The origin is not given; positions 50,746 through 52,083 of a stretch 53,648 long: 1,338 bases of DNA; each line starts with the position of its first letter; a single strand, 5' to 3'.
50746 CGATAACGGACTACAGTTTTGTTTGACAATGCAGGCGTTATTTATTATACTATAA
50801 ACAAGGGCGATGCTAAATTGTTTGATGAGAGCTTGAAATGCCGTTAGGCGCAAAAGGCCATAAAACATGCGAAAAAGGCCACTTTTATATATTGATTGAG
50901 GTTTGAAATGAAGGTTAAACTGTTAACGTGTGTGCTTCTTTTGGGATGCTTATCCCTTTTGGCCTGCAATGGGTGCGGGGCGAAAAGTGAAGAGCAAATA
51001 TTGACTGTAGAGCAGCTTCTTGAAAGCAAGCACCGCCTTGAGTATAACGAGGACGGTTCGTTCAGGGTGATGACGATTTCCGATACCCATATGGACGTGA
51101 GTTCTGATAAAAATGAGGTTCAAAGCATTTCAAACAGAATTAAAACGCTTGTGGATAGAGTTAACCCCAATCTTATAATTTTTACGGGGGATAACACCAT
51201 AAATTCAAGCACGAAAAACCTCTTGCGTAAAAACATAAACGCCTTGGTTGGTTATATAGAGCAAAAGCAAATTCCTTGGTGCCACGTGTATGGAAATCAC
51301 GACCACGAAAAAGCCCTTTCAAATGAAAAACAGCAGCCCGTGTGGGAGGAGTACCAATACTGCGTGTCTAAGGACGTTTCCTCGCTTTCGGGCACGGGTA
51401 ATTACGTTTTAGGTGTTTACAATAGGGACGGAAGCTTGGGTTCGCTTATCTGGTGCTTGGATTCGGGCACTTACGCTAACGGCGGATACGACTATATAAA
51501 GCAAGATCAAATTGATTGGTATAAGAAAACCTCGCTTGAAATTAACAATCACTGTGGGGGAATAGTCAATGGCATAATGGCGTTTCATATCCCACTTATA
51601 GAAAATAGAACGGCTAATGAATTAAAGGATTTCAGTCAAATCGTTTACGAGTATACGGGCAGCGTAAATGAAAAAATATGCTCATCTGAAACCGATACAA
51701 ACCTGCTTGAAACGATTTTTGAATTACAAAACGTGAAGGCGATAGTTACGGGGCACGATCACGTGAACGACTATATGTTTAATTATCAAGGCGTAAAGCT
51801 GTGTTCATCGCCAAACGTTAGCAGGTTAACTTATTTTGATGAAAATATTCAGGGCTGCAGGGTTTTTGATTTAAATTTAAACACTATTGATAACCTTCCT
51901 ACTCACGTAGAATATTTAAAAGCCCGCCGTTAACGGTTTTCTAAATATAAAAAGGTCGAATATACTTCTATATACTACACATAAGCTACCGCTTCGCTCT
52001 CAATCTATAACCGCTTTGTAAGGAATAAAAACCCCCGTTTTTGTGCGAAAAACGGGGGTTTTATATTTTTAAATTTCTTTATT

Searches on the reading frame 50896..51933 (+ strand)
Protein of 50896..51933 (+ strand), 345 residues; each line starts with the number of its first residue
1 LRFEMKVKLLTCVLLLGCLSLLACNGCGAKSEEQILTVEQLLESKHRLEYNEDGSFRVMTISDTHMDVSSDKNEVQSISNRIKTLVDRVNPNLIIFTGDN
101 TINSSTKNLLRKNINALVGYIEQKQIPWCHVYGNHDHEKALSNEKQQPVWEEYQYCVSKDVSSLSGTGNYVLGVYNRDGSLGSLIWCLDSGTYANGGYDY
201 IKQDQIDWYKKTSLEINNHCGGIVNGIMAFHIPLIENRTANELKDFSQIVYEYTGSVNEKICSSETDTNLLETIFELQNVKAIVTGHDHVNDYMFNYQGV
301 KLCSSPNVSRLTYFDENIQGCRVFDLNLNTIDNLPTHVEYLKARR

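Call 38: search_protein_families(library=pfam, proteins=[window:50896-51933:+], max_evalue=0.1)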
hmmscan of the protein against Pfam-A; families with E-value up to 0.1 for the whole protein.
window:50896-51933:+ (345 aa): 2 families
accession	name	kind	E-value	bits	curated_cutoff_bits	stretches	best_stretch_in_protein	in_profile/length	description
PF00149.33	Metallophos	-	3.6e-14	54.1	21.5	1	56-290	1-190/191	Calcineurin-like phosphoesterase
PF12850.12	Metallophos_2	-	2.5e-05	24.8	27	1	57-143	2-67/154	Calcineurin-like phosphoesterase superfamily domain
